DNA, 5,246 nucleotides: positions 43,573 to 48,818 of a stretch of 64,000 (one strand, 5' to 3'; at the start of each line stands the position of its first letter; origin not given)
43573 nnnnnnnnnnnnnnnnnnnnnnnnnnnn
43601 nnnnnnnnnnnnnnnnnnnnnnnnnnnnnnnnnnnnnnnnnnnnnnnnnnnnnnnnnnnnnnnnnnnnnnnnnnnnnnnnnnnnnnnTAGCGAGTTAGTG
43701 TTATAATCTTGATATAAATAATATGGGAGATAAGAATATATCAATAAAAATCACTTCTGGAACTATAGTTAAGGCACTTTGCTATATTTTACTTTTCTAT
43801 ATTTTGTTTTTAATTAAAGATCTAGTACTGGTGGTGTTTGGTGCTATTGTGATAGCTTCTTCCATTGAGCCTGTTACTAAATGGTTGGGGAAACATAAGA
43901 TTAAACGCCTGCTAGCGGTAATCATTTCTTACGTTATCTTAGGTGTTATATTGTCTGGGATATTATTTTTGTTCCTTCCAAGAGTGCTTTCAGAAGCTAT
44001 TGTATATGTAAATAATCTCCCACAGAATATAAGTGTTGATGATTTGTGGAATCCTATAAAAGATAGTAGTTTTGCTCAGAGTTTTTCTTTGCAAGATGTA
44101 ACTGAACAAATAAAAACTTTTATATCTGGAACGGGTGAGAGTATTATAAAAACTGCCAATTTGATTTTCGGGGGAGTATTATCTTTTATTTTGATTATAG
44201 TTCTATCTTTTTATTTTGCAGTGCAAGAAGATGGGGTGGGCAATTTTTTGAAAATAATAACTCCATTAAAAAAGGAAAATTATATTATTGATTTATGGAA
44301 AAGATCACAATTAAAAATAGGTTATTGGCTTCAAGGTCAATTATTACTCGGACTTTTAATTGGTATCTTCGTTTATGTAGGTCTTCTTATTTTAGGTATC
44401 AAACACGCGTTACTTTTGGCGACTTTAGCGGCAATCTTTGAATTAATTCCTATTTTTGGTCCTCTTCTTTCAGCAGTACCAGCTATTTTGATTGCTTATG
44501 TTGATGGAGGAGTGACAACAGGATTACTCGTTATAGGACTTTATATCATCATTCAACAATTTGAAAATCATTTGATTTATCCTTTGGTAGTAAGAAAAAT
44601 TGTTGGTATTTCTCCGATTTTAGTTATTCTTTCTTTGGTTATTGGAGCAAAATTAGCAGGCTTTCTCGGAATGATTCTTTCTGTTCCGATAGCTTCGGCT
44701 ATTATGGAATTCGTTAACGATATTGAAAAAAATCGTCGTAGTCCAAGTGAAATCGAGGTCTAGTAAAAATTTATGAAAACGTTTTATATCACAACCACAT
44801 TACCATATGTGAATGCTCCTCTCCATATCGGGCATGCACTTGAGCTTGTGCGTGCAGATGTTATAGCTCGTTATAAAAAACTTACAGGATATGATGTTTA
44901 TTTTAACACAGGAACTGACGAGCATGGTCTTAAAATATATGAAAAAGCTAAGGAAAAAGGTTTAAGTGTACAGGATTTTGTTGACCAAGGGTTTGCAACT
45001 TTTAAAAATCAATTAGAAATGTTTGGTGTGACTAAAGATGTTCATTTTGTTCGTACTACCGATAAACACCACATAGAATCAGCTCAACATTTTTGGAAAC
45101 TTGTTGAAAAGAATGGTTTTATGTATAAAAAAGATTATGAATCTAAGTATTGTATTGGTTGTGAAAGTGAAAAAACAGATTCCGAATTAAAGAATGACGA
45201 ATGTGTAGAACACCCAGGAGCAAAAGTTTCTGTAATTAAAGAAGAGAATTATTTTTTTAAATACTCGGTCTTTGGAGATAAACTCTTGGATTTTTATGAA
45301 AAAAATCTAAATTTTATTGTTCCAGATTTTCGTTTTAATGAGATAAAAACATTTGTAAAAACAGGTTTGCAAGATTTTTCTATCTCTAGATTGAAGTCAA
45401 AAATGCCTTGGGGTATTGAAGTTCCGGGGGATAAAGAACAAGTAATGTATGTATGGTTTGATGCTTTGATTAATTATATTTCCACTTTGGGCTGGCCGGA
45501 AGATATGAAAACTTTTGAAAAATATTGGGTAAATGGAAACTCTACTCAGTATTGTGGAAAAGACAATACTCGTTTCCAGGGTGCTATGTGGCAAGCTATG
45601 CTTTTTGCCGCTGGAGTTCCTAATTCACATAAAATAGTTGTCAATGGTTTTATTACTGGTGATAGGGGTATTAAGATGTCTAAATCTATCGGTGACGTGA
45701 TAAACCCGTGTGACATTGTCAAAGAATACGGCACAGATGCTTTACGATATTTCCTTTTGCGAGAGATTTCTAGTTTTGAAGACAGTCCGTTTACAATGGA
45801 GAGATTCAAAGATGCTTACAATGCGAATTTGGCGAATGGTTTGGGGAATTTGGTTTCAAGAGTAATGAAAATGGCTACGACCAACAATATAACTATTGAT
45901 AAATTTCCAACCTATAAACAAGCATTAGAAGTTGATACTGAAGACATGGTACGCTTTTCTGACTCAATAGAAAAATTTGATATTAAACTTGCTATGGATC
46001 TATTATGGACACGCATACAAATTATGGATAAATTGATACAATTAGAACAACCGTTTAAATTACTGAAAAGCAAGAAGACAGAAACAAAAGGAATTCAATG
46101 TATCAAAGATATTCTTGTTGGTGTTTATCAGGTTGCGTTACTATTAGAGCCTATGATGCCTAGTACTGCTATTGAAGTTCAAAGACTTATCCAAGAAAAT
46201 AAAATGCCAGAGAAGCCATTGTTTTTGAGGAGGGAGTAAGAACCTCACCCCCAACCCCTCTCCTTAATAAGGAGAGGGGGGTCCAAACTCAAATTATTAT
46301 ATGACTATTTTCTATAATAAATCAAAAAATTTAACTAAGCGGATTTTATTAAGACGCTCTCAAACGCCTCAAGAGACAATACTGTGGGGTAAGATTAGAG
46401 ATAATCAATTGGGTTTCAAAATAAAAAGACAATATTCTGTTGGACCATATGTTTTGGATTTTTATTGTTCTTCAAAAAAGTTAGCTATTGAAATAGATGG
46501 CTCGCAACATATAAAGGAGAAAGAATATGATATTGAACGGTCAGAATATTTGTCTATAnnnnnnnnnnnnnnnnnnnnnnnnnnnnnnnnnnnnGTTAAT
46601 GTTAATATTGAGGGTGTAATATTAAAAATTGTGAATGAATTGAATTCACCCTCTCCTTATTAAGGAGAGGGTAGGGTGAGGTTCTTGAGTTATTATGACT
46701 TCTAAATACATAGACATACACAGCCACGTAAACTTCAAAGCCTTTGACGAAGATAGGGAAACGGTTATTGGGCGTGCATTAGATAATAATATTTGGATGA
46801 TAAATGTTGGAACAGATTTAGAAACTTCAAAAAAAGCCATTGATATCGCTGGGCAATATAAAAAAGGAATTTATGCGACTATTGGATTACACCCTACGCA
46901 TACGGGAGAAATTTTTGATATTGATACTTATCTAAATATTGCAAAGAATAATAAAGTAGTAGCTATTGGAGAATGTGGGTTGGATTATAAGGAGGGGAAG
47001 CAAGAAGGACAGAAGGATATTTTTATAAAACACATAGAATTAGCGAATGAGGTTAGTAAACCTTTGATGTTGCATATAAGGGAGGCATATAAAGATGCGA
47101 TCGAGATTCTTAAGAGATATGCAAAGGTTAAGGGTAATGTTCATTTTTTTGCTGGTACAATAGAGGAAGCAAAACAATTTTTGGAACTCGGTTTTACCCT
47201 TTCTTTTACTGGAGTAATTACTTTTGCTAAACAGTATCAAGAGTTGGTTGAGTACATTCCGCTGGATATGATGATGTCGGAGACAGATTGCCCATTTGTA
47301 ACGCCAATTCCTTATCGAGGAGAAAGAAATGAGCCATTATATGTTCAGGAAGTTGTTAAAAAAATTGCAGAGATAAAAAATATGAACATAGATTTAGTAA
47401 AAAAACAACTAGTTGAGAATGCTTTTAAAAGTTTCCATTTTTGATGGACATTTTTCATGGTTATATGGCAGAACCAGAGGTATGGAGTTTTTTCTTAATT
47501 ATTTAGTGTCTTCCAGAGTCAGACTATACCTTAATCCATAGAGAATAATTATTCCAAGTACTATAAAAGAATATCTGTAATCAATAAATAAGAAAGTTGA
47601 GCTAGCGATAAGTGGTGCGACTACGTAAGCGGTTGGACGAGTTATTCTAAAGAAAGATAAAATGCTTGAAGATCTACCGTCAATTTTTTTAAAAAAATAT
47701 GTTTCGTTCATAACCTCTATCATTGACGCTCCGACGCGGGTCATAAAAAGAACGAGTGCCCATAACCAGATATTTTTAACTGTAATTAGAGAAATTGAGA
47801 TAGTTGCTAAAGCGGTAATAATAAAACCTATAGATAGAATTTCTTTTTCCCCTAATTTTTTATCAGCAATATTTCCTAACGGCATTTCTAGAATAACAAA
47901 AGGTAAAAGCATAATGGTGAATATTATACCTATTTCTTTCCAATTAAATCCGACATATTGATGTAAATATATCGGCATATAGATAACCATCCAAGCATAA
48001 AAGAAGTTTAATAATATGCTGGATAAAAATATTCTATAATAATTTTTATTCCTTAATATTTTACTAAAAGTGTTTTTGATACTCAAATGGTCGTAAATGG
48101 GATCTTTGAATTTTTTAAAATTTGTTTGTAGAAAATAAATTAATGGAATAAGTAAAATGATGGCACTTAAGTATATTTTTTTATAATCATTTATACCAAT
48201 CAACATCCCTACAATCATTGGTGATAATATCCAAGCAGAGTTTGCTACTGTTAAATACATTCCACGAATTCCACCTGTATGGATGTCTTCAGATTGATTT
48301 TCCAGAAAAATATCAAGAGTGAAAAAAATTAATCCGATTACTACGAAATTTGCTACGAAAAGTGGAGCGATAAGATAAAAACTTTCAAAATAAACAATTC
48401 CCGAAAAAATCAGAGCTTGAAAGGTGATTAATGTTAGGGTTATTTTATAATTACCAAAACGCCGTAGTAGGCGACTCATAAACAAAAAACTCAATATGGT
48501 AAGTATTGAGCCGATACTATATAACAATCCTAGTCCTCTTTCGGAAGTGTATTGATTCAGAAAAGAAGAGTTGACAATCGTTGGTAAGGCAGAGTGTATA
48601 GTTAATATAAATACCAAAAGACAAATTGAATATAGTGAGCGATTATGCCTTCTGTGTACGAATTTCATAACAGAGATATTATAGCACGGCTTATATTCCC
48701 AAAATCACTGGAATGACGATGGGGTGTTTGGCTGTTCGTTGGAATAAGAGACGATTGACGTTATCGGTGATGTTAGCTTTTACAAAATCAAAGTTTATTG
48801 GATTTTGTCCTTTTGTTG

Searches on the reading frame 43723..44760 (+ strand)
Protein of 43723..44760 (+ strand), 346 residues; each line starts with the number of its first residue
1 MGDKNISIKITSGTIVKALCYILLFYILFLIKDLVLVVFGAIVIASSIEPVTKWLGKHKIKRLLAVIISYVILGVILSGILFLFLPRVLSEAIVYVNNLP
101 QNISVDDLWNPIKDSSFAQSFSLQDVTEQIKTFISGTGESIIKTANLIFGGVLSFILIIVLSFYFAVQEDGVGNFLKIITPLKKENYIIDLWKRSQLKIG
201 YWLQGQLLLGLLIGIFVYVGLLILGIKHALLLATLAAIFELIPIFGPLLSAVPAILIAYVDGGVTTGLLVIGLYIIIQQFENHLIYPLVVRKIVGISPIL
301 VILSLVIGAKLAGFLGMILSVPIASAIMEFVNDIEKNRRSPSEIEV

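Call 85: search_protein_families(library=pfam, proteins=[window:43723-44760:+], max_evalue=0.00001)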
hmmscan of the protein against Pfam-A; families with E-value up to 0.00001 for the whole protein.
window:43723-44760:+ (346 aa): 1 family
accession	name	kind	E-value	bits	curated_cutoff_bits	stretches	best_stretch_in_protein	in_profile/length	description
PF01594.21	AI-2E_transport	-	3.1e-60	204.5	34.3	1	18-334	5-326/327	AI-2E family transporter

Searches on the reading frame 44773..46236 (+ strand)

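Call 85: search_protein_families(library=pfam, proteins=[window:44773-46236:+], max_evalue=0.00001)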
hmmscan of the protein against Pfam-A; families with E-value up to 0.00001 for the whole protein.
window:44773-46236:+ (488 aa): 3 families
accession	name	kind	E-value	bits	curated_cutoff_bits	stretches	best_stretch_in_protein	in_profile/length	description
PF09334.17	tRNA-synt_1g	-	6.7e-94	315.3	20.1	1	5-365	2-391/391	tRNA synthetases class I (M)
PF00133.28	tRNA-synt_1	-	1.1e-36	126.9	22.7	2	222-331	296-404/414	tRNA synthetases class I (I, L, M and V)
PF01406.26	tRNA-synt_1e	-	5.3e-16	59.3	27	1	13-126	19-130/301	tRNA synthetases class I (C) catalytic domain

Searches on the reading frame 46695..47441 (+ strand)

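Call 85: search_protein_families(library=pfam, proteins=[window:46695-47441:+], max_evalue=0.00001)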
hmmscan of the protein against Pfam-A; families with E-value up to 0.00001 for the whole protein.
window:46695-47441:+ (249 aa): 1 family
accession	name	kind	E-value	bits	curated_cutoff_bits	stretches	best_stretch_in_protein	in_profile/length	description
PF01026.27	TatD_DNase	-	1.2e-74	251.4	27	1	6-248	1-253/253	TatD related DNase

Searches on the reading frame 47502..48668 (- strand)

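Call 85: search_protein_families(library=pfam, proteins=[window:47502-48668:-], max_evalue=0.00001)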
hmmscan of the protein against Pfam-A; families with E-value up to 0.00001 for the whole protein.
window:47502-48668:- (389 aa): 2 families
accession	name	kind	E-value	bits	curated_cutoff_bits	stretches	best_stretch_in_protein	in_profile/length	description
PF07690.21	MFS_1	-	2e-22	80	33.4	2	214-377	2-163/347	Major Facilitator Superfamily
PF12832.13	MFS_1_like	-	3.3e-12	46.6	25.2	1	230-326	21-117/373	MFS_1 like family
